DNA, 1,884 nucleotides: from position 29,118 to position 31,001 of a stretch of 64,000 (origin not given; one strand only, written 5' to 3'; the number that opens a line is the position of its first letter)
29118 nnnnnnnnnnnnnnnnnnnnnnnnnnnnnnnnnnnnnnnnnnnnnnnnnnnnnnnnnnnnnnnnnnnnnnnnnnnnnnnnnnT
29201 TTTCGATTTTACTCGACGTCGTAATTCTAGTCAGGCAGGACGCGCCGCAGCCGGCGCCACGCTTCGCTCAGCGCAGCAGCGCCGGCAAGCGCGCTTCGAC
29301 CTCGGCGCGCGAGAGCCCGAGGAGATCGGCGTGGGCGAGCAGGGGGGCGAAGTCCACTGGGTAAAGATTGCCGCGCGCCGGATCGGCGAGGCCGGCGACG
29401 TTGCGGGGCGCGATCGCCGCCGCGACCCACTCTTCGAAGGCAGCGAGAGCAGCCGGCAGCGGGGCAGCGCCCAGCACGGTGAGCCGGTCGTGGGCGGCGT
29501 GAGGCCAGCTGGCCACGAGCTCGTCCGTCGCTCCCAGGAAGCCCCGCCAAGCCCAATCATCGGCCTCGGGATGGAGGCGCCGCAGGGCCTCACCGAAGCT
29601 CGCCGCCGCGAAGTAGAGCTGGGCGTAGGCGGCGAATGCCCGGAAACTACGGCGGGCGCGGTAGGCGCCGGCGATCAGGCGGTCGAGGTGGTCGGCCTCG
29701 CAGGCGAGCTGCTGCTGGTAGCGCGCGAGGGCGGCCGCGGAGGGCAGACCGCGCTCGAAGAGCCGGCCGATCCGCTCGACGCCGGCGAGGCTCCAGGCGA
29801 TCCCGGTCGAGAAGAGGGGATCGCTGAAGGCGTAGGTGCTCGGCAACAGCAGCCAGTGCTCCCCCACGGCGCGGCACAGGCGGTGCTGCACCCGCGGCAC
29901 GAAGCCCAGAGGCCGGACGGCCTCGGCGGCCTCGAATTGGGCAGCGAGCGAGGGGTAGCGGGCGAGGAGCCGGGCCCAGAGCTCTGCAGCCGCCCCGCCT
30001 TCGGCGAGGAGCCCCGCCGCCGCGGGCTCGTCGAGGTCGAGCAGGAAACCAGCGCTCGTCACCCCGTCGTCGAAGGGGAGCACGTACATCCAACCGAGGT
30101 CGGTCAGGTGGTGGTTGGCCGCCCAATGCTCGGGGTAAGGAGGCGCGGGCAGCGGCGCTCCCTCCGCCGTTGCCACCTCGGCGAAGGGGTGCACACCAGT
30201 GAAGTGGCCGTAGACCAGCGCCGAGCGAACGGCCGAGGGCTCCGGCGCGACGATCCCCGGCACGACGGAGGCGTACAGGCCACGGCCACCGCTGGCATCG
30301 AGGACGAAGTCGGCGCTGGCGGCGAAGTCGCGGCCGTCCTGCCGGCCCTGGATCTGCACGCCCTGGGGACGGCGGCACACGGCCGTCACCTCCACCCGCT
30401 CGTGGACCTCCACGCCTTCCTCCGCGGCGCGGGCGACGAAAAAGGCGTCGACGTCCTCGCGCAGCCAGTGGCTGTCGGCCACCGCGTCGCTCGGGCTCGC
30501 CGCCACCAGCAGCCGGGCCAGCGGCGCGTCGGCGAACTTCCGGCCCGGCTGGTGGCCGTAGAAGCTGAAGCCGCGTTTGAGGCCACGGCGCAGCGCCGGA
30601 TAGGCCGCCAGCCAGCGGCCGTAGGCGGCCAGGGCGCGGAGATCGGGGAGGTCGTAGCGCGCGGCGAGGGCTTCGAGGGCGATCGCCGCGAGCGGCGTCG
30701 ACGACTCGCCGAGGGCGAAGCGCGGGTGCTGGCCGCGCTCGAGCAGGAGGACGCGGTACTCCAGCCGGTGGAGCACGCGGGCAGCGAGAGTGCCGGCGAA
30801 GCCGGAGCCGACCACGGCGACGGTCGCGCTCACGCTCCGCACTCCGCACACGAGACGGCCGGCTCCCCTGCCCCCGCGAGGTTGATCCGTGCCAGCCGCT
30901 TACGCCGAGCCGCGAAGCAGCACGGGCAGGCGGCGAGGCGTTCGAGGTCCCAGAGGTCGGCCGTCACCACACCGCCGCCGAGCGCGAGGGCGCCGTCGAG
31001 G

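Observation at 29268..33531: Compact minus-strand cluster: truncated AsnB-like amidotransferase, radical SAM enzyme, halogenase-like flavoprotein (plus a membrane protein)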

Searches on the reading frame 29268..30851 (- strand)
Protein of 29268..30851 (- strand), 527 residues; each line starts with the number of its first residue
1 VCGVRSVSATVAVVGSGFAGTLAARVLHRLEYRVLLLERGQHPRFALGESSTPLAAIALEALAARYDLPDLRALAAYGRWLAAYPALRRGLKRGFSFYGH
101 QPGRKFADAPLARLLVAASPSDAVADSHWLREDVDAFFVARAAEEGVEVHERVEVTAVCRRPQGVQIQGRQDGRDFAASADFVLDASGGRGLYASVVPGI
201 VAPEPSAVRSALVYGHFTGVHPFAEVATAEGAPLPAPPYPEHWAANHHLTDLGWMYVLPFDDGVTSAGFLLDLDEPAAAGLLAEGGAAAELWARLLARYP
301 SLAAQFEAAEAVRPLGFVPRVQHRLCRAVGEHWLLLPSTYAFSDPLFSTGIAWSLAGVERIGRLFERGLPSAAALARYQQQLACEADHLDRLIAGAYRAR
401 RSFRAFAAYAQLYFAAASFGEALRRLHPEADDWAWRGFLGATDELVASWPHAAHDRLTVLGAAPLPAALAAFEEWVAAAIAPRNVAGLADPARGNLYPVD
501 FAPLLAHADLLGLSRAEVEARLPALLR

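Call 3: search_protein_families(library=pfam, proteins=[window:29268-30851:-], max_evalue=0.01)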
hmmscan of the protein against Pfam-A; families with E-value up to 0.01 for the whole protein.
window:29268-30851:- (527 aa): 9 families
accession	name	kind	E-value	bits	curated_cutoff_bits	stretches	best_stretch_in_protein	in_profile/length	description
PF04820.20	Trp_halogenase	-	1.3e-13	51.1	21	2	132-399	158-388/458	Tryptophan halogenase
PF00890.30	FAD_binding_2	-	4.7e-07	29.8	20.4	1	11-195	2-207/414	FAD binding domain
PF01494.25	FAD_binding_3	-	2.7e-06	27.3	22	0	9-40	2-33/349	FAD binding domain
PF07992.20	Pyr_redox_2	-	3.3e-06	27.2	26.1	1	10-194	2-114/291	Pyridine nucleotide-disulphide oxidoreductase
PF13450.12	NAD_binding_8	-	1.4e-05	25.7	21.9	1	13-43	1-31/68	NAD(P)-binding Rossmann-like domain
PF01266.30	DAO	-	1.8e-05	24.9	27.9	1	11-78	2-67/353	FAD dependent oxidoreductase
PF00070.33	Pyr_redox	-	4.7e-05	24.3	22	1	11-44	2-35/82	Pyridine nucleotide-disulphide oxidoreductase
PF12831.13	FAD_oxidored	-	0.00049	19.9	27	1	11-188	2-145/416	FAD dependent oxidoreductase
PF03486.20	HI0933_like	-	0.0034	17.3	50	0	10-42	2-34/244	HI0933-like protein Rossmann domain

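Call 4: search_protein_families(library=ncbifam, proteins=[window:29268-30851:-], max_evalue=0.01)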
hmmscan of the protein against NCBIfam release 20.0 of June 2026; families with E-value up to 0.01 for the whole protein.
window:29268-30851:- (527 aa): 9 families
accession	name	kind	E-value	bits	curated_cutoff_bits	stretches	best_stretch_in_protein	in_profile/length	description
NF033113.0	halo_ClmS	equivalog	2.5e-18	65.9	900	2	9-60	3-54/570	chloramphenicol-biosynthetic FADH2-dependent halogenase CmlS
TIGR02032.1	GG-red-SF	subfamily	5.2e-10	39.5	158.8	2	131-211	90-167/297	geranylgeranyl reductase family protein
NF049967.1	QhpG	equivalog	1.6e-09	37.2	240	2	11-67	1-55/423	flavin-dependent monooxygenase QhpG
NF038171.1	maturase_LodB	equivalog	4.2e-06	26.1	400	0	11-50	2-42/361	lysine-epsilon-oxidase maturase LodB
NF038174.1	maturase_GoxB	equivalog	0.0003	19.9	400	1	10-65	2-57/358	glycine oxidase maturase GoxB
NF004829.0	PRK06183.1-3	subfamily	0.0023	16.7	390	0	8-42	8-42/520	bifunctional 3-(3-hydroxy-phenyl)propionate/3-hydroxycinnamic acid hydroxylase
NF007450.0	PRK10015.1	subfamily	0.0029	16.4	466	0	12-42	9-39/429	FAD-dependent oxidoreductase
TIGR02023.1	BchP-ChlP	subfamily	0.0037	16.3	343.3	0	10-40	2-32/388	geranylgeranyl diphosphate reductase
NF041080.1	DGGGPL_reductase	equivalog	0.0065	15.4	580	0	11-41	4-34/447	digeranylgeranylglycerophospholipid reductase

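Call 10: search_solved_structures(query=window:29268-30851:-, max_evalue=1)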
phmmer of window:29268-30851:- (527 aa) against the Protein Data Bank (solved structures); distinct sequences matched with E-value up to 1: 20.
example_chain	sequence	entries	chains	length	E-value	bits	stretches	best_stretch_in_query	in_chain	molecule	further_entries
6bzt_A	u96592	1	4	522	1.9e-40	142.2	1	10-423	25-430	Halogenase PltM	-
6bza_A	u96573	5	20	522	2.3e-40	142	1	10-423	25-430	Halogenase PltM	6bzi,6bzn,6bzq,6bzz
7xgb_A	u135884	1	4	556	7.3e-37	130.4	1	11-355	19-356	Tetracycline 7-halogenase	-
7v0b_A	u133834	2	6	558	7.4e-37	130.4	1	11-355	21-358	Tetracycline 7-halogenase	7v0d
3i3l_A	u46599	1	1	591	1.1e-13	53.9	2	130-376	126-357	Alkylhalidase CmlS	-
8gu0_A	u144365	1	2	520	1.2e-12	50.5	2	169-358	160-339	Non-heme halogenase radH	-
3nix_A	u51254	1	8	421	1.5e-11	46.8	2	133-365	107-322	Flavoprotein/dehydrogenase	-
5buk_A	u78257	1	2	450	7.2e-11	44.6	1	10-357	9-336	FADH2-dependent halogenase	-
7fco_A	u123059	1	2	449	1.8e-09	40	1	11-400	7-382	ChlB4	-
3e1t_A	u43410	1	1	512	6.7e-09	38.1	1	11-355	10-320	Halogenase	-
8zop_A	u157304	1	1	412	3.4e-08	35.8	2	252-372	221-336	Halogenase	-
5bva_A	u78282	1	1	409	2.5e-07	33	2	131-356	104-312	flavin-dependent halogenase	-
5bul_A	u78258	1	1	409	2.6e-07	32.9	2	131-355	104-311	flavin-dependent halogenase triple mutant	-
5dbj_E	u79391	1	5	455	4.1e-05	25.6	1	11-357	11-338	FADH2-dependent halogenase PltA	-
5x6p_A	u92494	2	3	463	0.011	17.7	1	10-54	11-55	Kynurenine 3-monooxygenase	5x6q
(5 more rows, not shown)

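Call 11: search_solved_structures(query=window:29268-30851:-, max_evalue=1e-30, show_alignments=3)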
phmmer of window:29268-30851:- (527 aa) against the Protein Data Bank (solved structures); distinct sequences matched with E-value up to 1e-30: 4.
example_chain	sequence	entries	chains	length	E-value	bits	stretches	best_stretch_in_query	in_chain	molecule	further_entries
6bzt_A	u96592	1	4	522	1.9e-40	142.2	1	10-423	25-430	Halogenase PltM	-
6bza_A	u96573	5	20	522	2.3e-40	142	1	10-423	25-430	Halogenase PltM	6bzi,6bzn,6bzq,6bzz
7xgb_A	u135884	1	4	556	7.3e-37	130.4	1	11-355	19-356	Tetracycline 7-halogenase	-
7v0b_A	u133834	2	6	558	7.4e-37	130.4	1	11-355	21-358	Tetracycline 7-halogenase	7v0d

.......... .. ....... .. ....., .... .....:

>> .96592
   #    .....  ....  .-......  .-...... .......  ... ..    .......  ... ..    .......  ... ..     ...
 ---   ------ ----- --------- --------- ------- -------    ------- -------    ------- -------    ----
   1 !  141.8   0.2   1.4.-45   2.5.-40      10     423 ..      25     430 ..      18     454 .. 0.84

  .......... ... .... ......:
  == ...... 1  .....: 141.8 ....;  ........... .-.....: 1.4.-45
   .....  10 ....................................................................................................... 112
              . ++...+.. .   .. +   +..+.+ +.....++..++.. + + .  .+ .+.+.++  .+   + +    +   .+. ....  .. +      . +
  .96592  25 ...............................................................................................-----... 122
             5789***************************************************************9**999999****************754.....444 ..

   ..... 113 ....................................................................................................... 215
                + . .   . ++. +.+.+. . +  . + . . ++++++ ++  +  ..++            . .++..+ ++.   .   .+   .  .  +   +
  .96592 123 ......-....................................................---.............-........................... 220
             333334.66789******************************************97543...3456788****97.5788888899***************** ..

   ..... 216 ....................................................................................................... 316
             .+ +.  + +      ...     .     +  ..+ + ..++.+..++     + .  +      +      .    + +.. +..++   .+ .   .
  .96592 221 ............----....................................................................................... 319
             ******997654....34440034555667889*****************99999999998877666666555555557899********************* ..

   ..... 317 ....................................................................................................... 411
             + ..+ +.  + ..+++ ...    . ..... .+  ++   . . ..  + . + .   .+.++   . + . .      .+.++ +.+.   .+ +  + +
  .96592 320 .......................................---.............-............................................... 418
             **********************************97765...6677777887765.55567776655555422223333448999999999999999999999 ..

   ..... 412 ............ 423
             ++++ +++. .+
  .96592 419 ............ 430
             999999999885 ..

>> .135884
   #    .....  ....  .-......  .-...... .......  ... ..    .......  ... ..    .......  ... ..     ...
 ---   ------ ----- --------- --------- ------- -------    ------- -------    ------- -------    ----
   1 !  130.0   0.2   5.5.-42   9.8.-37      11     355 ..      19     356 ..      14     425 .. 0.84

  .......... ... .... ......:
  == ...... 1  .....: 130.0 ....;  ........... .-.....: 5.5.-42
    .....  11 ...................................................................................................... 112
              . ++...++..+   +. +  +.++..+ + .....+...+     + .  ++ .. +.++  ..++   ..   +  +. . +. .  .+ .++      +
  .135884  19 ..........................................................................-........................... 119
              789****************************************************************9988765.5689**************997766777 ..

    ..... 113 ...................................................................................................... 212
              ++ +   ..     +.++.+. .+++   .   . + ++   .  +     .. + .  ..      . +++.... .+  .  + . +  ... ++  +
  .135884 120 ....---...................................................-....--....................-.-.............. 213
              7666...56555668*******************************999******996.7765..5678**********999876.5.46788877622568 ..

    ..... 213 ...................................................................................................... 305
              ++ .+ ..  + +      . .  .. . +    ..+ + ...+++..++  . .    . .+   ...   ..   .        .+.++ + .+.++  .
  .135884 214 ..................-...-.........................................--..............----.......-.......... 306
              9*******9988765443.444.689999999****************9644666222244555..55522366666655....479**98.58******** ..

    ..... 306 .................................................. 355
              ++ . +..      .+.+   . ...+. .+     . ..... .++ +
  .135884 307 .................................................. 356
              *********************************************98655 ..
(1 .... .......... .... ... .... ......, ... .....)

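Call 84: find_related_loci(query=window:29268-30833:-, collection=metagenome_contigs, flank=6000)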
Query window:29268-30833:- (521 aa) in metagenome_contigs; peptide patterns used: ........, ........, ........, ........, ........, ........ (x = any residue, [..] = any of these).
302 stretches matched a pattern; 36 encode a relative of the query (tblastn E <= 1e-3); 35 distinct loci.
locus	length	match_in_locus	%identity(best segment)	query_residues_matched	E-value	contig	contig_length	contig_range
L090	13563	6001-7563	99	1-521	0e+0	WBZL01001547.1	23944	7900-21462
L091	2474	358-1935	49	3-519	1e-149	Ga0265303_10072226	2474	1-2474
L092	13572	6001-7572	48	5-519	1e-137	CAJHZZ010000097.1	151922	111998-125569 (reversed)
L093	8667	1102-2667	44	1-519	8e-112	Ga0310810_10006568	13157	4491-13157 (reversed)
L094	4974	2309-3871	43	5-519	6e-110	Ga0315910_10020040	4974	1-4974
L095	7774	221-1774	41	5-516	2e-103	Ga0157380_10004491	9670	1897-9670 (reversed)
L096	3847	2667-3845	52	5-391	5e-104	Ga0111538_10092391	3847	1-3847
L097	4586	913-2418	41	5-516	1e-97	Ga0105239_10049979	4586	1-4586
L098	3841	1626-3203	39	1-516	6e-85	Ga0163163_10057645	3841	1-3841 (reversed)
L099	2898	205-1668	37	5-513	2e-85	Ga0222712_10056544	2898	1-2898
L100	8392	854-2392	38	5-516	1e-82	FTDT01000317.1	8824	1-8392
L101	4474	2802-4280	37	5-491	8e-83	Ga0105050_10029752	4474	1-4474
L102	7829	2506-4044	38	5-516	2e-82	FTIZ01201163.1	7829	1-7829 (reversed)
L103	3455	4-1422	38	26-516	2e-81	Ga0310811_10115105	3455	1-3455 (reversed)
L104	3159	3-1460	39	32-516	2e-78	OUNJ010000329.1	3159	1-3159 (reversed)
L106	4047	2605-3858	42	1-420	8e-78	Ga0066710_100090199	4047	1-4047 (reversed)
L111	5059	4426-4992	48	1-186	1e-44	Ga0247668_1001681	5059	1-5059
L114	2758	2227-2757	47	5-179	1e-41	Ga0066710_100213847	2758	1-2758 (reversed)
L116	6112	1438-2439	31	5-345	2e-36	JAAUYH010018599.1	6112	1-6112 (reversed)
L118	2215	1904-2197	43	5-102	6e-20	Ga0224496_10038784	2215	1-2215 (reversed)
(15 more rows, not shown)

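Call 87: search_protein_families(library=pfam, proteins=[L093:2-1075:+, L098:501-1580:+, L118:646-1833:+, L116:1-1365:+, L116:3085-3945:+, L116:3662-5446:+, L114:585-1712:-, L111:1891-3210:-, L106:342-2420:-, L093:2717-3811:-], max_evalue=0.001)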
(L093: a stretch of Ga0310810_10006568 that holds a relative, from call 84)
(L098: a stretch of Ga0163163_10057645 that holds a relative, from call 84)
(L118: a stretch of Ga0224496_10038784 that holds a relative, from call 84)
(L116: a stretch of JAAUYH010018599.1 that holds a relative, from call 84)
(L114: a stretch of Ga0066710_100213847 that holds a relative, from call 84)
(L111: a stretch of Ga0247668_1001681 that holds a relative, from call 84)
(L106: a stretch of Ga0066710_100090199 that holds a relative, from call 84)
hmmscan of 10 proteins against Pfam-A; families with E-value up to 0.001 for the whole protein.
L093:2-1075:+ (358 aa): 15 families
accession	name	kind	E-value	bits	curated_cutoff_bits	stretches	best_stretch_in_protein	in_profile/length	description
PF14559.12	TPR_19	-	6.8e-17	62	25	2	209-258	1-50/68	Tetratricopeptide repeat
PF00515.34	TPR_1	-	5.8e-13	48.5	27.8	0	206-232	8-34/34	Tetratricopeptide repeat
PF07719.23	TPR_2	-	7.2e-13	48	27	0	206-232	8-34/34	Tetratricopeptide repeat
PF13428.12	TPR_14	-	1.5e-12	47.3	23.5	0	171-204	7-40/44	Tetratricopeptide repeat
PF13431.12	TPR_17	-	9.9e-12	44.6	24.4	0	222-253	2-33/34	Tetratricopeptide repeat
PF13414.12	TPR_11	-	1.6e-11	44.1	26.8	0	121-138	18-35/42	TPR repeat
PF13181.12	TPR_8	-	5.8e-11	42.1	25.7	0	297-320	8-31/34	Tetratricopeptide repeat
PF13432.12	TPR_16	-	1.9e-06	28.6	32.7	1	213-258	11-56/65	Tetratricopeptide repeat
PF23914.1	TPR_CcmH_CycH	-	2.2e-05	24.8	42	0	127-230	46-152/158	Cytochrome c-type biogenesis protein H TPR domain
PF13176.12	TPR_7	-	2.6e-05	24.4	27.9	0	270-284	8-22/36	Tetratricopeptide repeat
PF13424.12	TPR_12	-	3.5e-05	24.4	30.1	0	204-253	8-65/77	Tetratricopeptide repeat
PF12895.13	ANAPC3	-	7.7e-05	23.3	27.2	0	208-254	32-77/82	Anaphase-promoting complex, cyclosome, subunit 3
PF07721.20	TPR_4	-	7.9e-05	23.4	27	0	171-190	7-26/26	Tetratricopeptide repeat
PF13374.12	TPR_10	-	0.00019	21.8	27.5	0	269-284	10-25/42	Tetratricopeptide repeat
PF17004.11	SRP_TPR_like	-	0.00041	20.9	35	0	176-239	25-78/109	Putative TPR-like repeat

L098:501-1580:+ (360 aa): 2 families
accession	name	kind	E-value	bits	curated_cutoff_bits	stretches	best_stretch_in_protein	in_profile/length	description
PF00586.29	AIRS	-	6.5e-25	88.2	24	1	57-162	14-112/112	AIR synthase related protein, N-terminal domain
PF02769.27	AIRS_C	-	3.4e-23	83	23.1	1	174-353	1-149/156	AIR synthase related protein, C-terminal domain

L118:646-1833:+ (396 aa): 1 family
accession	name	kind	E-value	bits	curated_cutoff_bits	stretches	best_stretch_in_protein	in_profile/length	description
PF05138.18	PaaA_PaaC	-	1.1e-06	28.4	28.5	1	167-303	94-224/263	Phenylacetic acid catabolic protein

L116:1-1365:+ (455 aa): 6 families
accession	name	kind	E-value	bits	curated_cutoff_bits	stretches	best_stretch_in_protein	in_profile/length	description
PF04820.20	Trp_halogenase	-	1.2e-29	103.9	21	2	97-358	151-389/458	Tryptophan halogenase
PF01494.25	FAD_binding_3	-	5.9e-18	65.6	22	1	1-316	7-315/349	FAD binding domain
PF12831.13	FAD_oxidored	-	2.7e-11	43.8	27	1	95-168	78-151/416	FAD dependent oxidoreductase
PF01266.30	DAO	-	6.6e-11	42.8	27.9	1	98-282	143-323/353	FAD dependent oxidoreductase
PF13450.12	NAD_binding_8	-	1.1e-06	29.2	21.9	1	1-29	2-30/68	NAD(P)-binding Rossmann-like domain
PF00890.30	FAD_binding_2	-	0.00062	19.5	20.4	0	1-29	5-33/414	FAD binding domain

L116:3085-3945:+ (287 aa): 2 families
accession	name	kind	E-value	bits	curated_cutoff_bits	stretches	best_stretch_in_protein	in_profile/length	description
PF00378.25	ECH_1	-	9.6e-45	153.3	27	1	12-260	2-244/251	Enoyl-CoA hydratase/isomerase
PF16113.10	ECH_2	-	5.6e-29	102.1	27.2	1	17-242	2-226/335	Enoyl-CoA hydratase/isomerase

L116:3662-5446:+ (595 aa): 2 families
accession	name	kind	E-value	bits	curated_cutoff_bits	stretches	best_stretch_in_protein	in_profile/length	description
PF00171.27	Aldedh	-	2.4e-156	521.3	23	1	127-590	5-461/461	Aldehyde dehydrogenase family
PF05893.19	LuxC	-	9.4e-07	28.5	21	1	248-419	82-258/401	Acyl-CoA reductase (LuxC)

L114:585-1712:- (376 aa): 1 family
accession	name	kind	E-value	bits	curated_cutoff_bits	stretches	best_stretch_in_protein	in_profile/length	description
PF00285.26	Citrate_synt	-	1.7e-127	425.8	27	1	10-358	1-356/357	Citrate synthase, C-terminal domain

L111:1891-3210:- (440 aa): 0 families

L106:342-2420:- (693 aa): 7 families
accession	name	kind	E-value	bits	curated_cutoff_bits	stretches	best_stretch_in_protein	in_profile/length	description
PF00580.27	UvrD-helicase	-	1.5e-88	297.4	23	1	24-291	1-271/271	UvrD/REP helicase N-terminal domain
PF13361.12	UvrD_C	-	2e-78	264.7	25.6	1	296-640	1-349/350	UvrD-like helicase C-terminal domain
PF13245.12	AAA_19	-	2.5e-26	92.9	25.1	1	28-274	1-132/134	AAA domain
PF01443.25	Viral_helicase1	-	2e-10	41.3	21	1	558-636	159-226/228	Viral superfamily 1 RNA helicase core domain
PF13604.12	AAA_30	-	2.2e-08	34.5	27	1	24-87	2-66/191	AAA domain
PF13538.12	UvrD_C_2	-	4.2e-08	33.4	27.4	1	579-635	2-50/52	UvrD-like helicase C-terminal domain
PF13086.12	AAA_11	-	0.00014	22.2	27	1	24-122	2-93/257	AAA domain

L093:2717-3811:- (365 aa): 2 families
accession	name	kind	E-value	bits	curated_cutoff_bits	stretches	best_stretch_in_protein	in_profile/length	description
PF03466.25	LysR_substrate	-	6.3e-41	140.5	28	1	151-359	2-208/209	LysR substrate binding domain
PF00126.33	HTH_1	-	1.2e-17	64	26.6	1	68-126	2-60/60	Bacterial regulatory helix-turn-helix protein, lysR family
